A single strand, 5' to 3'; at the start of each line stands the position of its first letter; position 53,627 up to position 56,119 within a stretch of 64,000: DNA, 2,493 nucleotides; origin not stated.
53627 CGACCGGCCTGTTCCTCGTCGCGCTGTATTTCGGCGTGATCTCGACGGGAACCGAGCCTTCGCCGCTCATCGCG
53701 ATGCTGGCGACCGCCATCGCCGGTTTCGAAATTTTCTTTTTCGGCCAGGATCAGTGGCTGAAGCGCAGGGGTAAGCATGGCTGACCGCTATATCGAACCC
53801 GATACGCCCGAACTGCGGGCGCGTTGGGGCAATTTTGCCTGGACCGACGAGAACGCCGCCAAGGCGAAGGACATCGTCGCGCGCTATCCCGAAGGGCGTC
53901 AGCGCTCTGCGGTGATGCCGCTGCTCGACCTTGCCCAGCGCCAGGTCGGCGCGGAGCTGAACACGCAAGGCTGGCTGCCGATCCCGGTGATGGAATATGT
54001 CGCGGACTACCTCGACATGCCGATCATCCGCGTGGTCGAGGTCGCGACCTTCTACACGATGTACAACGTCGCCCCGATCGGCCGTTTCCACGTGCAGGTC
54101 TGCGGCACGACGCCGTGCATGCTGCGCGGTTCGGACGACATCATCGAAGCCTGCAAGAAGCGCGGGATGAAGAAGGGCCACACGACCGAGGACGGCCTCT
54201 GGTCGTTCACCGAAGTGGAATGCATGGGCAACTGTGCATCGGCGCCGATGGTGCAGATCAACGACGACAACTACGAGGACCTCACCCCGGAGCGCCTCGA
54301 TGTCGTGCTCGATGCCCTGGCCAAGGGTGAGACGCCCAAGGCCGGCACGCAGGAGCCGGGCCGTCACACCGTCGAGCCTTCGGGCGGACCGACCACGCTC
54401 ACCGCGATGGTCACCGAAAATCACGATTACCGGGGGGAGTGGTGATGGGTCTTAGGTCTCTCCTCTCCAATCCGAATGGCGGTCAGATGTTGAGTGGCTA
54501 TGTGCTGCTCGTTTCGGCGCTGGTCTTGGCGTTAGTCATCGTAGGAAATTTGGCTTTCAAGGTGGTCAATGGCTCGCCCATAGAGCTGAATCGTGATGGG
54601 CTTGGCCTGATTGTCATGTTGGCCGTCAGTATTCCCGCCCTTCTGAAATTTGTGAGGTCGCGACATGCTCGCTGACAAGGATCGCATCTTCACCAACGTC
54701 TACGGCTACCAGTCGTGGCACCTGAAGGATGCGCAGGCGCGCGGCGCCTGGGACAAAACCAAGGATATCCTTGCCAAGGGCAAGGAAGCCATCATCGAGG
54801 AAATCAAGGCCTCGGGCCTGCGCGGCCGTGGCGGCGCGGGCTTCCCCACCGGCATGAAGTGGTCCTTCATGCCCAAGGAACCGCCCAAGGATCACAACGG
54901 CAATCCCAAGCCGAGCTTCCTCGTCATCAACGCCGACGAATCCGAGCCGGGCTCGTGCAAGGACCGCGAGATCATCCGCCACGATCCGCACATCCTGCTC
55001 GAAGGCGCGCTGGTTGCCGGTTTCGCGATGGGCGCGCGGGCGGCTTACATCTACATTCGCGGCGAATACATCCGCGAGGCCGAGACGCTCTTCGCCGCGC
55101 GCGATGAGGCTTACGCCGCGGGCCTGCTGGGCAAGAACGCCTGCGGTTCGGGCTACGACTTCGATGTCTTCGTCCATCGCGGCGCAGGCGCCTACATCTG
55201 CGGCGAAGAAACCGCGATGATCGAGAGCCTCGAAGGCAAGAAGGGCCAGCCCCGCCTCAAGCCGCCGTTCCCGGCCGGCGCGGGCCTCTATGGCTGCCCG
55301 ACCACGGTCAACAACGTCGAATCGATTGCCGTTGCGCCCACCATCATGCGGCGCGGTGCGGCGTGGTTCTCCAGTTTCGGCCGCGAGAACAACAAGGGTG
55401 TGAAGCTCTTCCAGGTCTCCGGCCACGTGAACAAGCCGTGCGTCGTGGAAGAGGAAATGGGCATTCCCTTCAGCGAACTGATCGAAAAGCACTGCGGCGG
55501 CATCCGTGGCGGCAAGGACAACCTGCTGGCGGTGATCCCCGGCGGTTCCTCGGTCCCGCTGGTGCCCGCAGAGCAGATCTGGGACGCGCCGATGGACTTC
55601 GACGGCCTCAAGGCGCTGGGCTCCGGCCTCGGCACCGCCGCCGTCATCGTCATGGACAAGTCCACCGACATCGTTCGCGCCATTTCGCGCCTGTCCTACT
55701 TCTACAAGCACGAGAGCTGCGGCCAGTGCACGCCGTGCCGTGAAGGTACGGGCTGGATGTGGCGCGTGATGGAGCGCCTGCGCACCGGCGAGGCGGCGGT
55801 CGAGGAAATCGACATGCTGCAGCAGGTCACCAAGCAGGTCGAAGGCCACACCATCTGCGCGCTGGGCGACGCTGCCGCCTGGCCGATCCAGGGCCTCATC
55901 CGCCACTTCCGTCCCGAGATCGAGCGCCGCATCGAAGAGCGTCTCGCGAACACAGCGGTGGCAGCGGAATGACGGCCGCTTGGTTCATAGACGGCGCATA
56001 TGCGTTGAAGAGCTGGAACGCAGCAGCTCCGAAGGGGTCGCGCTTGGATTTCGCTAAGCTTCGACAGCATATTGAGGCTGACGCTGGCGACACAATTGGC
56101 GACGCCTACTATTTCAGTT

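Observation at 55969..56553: AT-rich NYN/LabA-type predicted RNase gene translationally spliced between nuoF and nuoG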

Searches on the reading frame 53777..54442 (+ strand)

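Call 5: search_protein_families(library=pfam, proteins=[window:53777-54442:+], max_evalue=0.01)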
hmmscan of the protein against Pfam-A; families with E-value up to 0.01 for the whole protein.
window:53777-54442:+ (222 aa): 1 family
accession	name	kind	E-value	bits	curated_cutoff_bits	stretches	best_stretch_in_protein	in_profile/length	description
PF01257.25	2Fe-2S_thioredx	-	7e-54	182.1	24.8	1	31-181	2-144/145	Thioredoxin-like [2Fe-2S] ferredoxin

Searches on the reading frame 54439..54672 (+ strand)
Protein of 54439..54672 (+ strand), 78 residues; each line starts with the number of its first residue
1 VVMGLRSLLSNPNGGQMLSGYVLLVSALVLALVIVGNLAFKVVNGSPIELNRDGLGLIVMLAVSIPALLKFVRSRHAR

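Call 5: search_protein_families(library=pfam, proteins=[window:54439-54672:+], max_evalue=0.01)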
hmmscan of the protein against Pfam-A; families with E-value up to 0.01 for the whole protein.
window:54439-54672:+ (78 aa): 0 families

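Call 6: search_protein_families(library=ncbifam, proteins=[window:54439-54672:+], max_evalue=0.1)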
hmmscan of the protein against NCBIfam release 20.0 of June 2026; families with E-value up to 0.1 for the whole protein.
window:54439-54672:+ (78 aa): 0 families

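Call 7: search_protein_families(library=padloc, proteins=[window:54439-54672:+], max_evalue=0.1)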
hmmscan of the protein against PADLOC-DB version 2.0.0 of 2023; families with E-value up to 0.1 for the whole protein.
window:54439-54672:+ (78 aa): 0 families

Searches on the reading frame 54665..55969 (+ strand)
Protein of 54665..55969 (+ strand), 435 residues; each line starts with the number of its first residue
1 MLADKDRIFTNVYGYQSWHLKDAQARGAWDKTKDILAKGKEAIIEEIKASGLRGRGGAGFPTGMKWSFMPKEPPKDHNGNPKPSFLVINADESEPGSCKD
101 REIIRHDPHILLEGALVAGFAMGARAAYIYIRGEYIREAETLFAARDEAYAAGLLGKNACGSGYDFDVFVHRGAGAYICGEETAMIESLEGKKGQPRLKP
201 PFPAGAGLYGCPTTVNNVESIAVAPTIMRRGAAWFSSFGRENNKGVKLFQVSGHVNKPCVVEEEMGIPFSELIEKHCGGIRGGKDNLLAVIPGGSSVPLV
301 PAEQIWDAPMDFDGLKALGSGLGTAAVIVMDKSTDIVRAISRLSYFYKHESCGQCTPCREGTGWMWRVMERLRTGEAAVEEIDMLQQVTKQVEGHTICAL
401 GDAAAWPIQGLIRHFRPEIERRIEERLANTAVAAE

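Call 5: search_protein_families(library=pfam, proteins=[window:54665-55969:+], max_evalue=0.01)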
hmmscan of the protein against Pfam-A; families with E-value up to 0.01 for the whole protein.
window:54665-55969:+ (435 aa): 4 families
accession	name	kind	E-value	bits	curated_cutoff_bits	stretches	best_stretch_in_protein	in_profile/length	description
PF01512.22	Complex1_51K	-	2.3e-44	151.3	31.2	1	47-223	1-147/150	Nuo51 FMN-binding domain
PF10589.14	NADH_4Fe-4S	-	1.7e-32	111.6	23.5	1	339-421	2-84/85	NADH-ubiquinone oxidoreductase-F iron-sulfur binding region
PF22461.2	SLBB_2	-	2.2e-15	56.9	27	1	247-307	1-61/79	SLBB domain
PF10531.15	SLBB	-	6.7e-09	35.9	27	1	249-297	2-52/55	SLBB domain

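Call 19: find_homologous_proteins(query=window:54665-55969:+, max_evalue=1e-100)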
Query window:54665-55969:+ (435 aa): 8000 proteins with E <= 1e-100 among 8000 candidates; the best 120 are listed.
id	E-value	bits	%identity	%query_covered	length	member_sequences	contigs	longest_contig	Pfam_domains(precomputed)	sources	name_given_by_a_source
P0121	0.0e+0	1011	100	100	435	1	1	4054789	PF10531.16,PF10589.15,PF22461.3,PF01512.23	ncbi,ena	-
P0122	0.0e+0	1009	100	100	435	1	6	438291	PF10531.16,PF10589.15,PF22461.3,PF01512.23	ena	-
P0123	8.5e-297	1002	-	-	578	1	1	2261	PF10531.16,PF10589.15,PF22461.3,PF01512.23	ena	-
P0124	6.1e-293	989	98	100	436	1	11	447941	PF10531.16,PF10589.15,PF22461.3,PF01512.23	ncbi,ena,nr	ncbi:MAG: NADH-quinone oxidoreductase subunit F [Novosphingobium sp.]|nr:NADH-quinone oxidoreductase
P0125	4.4e-292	987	98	100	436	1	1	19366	PF10531.16,PF10589.15,PF22461.3,PF01512.23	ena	-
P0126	8.0e-292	986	97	100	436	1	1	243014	PF10531.16,PF10589.15,PF22461.3,PF01512.23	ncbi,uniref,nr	ncbi:NADH-quinone oxidoreductase subunit F [Novosphingobium indicum]|uniref:NADH-quinone oxidoreduct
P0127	8.0e-292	986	98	100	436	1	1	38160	PF10531.16,PF10589.15,PF22461.3,PF01512.23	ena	-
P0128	3.8e-290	980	97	100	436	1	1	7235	PF10531.16,PF10589.15,PF22461.3,PF01512.23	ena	-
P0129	5.1e-287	970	96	100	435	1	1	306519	PF10531.16,PF10589.15,PF22461.3,PF01512.23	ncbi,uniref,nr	ncbi:NADH-quinone oxidoreductase subunit NuoF [Novosphingobium mangrovi (ex Huang et al. 2023)]|unir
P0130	1.4e-282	955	94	100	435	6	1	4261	PF10531.16,PF10589.15,PF22461.3,PF01512.23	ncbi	ncbi:MAG: NADH-quinone oxidoreductase subunit NuoF [Novosphingobium sp.]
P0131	1.5e-282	955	94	99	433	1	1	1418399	PF10531.16,PF10589.15,PF22461.3,PF01512.23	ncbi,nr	ncbi:NADH-quinone oxidoreductase subunit NuoF [Novosphingobium mathurense]|nr:NADH-quinone oxidoredu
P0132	1.5e-282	955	94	99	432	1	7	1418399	PF10531.16,PF10589.15,PF22461.3,PF01512.23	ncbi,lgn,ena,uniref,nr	ncbi:NADH dehydrogenase subunit F [Novosphingobium mathurense]|uniref:NADH-quinone oxidoreductase su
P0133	7.9e-282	953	94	99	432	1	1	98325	PF10531.16,PF10589.15,PF22461.3,PF01512.23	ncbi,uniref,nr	ncbi:NADH-quinone oxidoreductase subunit NuoF [Novosphingobium sp. KN65.2]|uniref:NADH-quinone oxido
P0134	1.5e-281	952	94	99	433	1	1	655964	PF10531.16,PF10589.15,PF22461.3,PF01512.23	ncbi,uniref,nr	ncbi:NADH-quinone oxidoreductase subunit NuoF [Novosphingobium beihaiensis]|uniref:NADH-quinone oxid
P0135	1.1e-280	949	94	99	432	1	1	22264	PF10531.16,PF10589.15,PF22461.3,PF01512.23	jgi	jgi:NADH-quinone oxidoreductase subunit F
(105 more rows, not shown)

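Call 20: find_encoding_contigs(protein=P0121, flank=4000, max_places=3)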
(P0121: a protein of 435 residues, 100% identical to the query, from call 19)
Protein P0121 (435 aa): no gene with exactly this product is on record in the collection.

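Call 21: find_encoding_contigs(protein=P0122, flank=4000, max_places=6)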
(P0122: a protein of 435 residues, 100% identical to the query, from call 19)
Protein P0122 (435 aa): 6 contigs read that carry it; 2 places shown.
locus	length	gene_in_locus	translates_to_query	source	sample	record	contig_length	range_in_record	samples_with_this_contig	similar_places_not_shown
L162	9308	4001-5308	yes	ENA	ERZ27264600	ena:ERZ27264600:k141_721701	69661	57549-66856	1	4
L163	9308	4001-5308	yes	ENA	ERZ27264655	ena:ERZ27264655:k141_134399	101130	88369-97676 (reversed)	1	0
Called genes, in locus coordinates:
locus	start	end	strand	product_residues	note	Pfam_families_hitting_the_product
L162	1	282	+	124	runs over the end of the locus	PF00507:Oxidored_q4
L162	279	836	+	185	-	PF01058:Oxidored_q6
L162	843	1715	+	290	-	PF00329:Complex1_30kDa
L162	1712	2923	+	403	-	PF00346:Complex1_49kDa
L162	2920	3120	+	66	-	-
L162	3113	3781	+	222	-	PF01257:2Fe-2S_thioredx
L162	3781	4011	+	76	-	-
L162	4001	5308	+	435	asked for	PF01512:Complex1_51K, PF10531:SLBB, PF22461:SLBB_2, PF10589:NADH_4Fe-4S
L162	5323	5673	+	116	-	-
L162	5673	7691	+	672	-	PF00111:Fer2, PF13510:Fer2_4, PF10588:NADH-G_4Fe-4S_3, PF22117:Fer4_Nqo3, PF22151:Fer4_NDSU1, PF00384:Molybdopterin, PF09326:NADH_dhqG_C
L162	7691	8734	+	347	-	PF00146:NADHdh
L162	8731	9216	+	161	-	PF13183:Fer4_8 (faint), PF14697:Fer4_21 (faint), PF12797:Fer4_2 (faint), PF13237:Fer4_10 (faint), PF12800:Fer4_4 (faint), PF12838:Fer4_7, PF13187:Fer4_9, PF00037:Fer4, +2 more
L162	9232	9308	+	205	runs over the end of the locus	PF00499:Oxidored_q3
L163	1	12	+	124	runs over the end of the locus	PF00507:Oxidored_q4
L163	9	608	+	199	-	PF01058:Oxidored_q6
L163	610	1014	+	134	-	PF00903:Glyoxalase, PF12681:Glyoxalase_2 (weak)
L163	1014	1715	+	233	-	PF00329:Complex1_30kDa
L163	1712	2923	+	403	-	PF00346:Complex1_49kDa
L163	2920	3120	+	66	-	-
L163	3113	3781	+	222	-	PF01257:2Fe-2S_thioredx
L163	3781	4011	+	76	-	-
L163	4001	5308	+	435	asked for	PF01512:Complex1_51K, PF10531:SLBB, PF22461:SLBB_2, PF10589:NADH_4Fe-4S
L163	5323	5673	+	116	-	-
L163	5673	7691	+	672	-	PF00111:Fer2, PF13510:Fer2_4, PF10588:NADH-G_4Fe-4S_3, PF22117:Fer4_Nqo3, PF22151:Fer4_NDSU1, PF00384:Molybdopterin, PF09326:NADH_dhqG_C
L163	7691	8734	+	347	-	PF00146:NADHdh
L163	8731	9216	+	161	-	PF13183:Fer4_8 (faint), PF14697:Fer4_21 (faint), PF12797:Fer4_2 (faint), PF13237:Fer4_10 (faint), PF12800:Fer4_4 (faint), PF12838:Fer4_7, PF13187:Fer4_9, PF00037:Fer4, +2 more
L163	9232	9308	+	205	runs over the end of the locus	PF00499:Oxidored_q3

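Call 25: find_encoding_contigs(protein=P0124, flank=3000, max_places=6)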
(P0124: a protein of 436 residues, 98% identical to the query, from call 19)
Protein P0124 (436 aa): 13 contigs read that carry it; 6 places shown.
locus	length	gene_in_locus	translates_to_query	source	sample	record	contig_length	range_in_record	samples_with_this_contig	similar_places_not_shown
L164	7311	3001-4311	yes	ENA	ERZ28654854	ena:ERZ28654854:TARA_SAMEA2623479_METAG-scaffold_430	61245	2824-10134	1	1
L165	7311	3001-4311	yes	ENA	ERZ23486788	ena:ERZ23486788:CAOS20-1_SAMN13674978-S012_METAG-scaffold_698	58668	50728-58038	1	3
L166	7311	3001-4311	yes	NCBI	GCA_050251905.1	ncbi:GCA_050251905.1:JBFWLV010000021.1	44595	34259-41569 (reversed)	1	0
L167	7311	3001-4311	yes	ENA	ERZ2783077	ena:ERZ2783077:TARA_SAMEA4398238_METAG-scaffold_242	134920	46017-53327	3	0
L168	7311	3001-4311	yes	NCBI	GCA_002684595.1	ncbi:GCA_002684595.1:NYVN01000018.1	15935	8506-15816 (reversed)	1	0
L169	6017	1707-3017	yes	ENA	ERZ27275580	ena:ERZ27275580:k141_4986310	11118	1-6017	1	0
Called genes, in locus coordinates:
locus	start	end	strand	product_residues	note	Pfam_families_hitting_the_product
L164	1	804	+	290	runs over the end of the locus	PF00329:Complex1_30kDa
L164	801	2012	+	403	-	PF00346:Complex1_49kDa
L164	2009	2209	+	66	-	-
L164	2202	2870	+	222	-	PF01257:2Fe-2S_thioredx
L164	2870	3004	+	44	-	-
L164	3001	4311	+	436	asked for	PF01512:Complex1_51K, PF10531:SLBB, PF22461:SLBB_2, PF10589:NADH_4Fe-4S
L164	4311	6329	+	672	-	PF00111:Fer2, PF13510:Fer2_4, PF10588:NADH-G_4Fe-4S_3, PF22117:Fer4_Nqo3, PF22151:Fer4_NDSU1, PF00384:Molybdopterin, PF09326:NADH_dhqG_C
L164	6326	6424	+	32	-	-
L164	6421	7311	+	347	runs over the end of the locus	PF00146:NADHdh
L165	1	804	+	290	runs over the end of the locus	PF00329:Complex1_30kDa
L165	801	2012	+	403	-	PF00346:Complex1_49kDa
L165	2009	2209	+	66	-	-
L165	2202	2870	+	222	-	PF01257:2Fe-2S_thioredx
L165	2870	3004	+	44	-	-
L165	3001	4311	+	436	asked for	PF01512:Complex1_51K, PF10531:SLBB, PF22461:SLBB_2, PF10589:NADH_4Fe-4S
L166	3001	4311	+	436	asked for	PF01512:Complex1_51K, PF10531:SLBB, PF22461:SLBB_2, PF10589:NADH_4Fe-4S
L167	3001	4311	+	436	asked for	PF01512:Complex1_51K, PF10531:SLBB, PF22461:SLBB_2, PF10589:NADH_4Fe-4S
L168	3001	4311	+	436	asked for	PF01512:Complex1_51K, PF10531:SLBB, PF22461:SLBB_2, PF10589:NADH_4Fe-4S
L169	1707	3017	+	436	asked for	PF01512:Complex1_51K, PF10531:SLBB, PF22461:SLBB_2, PF10589:NADH_4Fe-4S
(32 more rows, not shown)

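Call 26: find_encoding_contigs(protein=P0126, flank=3000, max_places=3)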
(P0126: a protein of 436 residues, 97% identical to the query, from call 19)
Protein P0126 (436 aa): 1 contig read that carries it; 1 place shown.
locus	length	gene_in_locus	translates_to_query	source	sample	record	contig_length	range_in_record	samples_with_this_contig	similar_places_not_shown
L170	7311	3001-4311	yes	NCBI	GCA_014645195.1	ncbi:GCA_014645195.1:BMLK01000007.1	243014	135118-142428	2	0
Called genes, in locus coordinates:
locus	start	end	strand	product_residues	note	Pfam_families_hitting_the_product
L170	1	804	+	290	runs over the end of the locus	PF00329:Complex1_30kDa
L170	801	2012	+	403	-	PF00346:Complex1_49kDa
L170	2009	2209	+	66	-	-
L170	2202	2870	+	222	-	PF01257:2Fe-2S_thioredx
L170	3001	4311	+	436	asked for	PF01512:Complex1_51K, PF10531:SLBB, PF22461:SLBB_2, PF10589:NADH_4Fe-4S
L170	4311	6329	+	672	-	PF00111:Fer2, PF13510:Fer2_4, PF10588:NADH-G_4Fe-4S_3, PF22117:Fer4_Nqo3, PF22151:Fer4_NDSU1, PF00384:Molybdopterin, PF09326:NADH_dhqG_C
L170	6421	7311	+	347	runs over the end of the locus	PF00146:NADHdh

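Call 27: find_encoding_contigs(protein=P0129, flank=3000, max_places=3)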
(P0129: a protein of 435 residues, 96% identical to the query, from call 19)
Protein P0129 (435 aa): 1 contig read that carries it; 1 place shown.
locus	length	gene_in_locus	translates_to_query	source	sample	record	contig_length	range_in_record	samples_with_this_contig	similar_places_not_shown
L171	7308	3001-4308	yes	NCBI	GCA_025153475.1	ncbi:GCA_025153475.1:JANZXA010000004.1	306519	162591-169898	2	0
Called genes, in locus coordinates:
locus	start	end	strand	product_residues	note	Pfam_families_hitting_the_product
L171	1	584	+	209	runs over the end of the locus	PF00329:Complex1_30kDa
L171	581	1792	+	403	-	PF00346:Complex1_49kDa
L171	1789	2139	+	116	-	PF14534:DUF4440 (weak), PF12680:SnoaL_2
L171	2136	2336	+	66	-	-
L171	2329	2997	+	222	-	PF01257:2Fe-2S_thioredx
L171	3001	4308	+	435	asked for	PF01512:Complex1_51K, PF10531:SLBB, PF22461:SLBB_2, PF10589:NADH_4Fe-4S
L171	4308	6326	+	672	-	PF00111:Fer2, PF13510:Fer2_4, PF10588:NADH-G_4Fe-4S_3, PF22117:Fer4_Nqo3, PF22151:Fer4_NDSU1, PF00384:Molybdopterin, PF09326:NADH_dhqG_C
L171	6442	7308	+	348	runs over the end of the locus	PF00146:NADHdh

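Call 63: search_protein_families(library=pfam, proteins=[L162:5305-5670:+, L162:2920-3117:+], max_evalue=0.01)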
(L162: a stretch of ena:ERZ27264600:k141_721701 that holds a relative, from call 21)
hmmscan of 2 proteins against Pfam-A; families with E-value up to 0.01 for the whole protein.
L162:5305-5670:+ (122 aa): 0 families

L162:2920-3117:+ (66 aa): 0 families

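Call 68: find_homologous_proteins(query=L162:5305-5670:+, max_evalue=0.001)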
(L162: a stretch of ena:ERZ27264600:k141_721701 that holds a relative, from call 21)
Query L162:5305-5670:+ (122 aa): 1 proteins with E <= 0.001 among 39 candidates.
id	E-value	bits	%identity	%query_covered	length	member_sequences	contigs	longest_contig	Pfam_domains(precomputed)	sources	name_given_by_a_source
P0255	2.2e-69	249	100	95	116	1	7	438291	-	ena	-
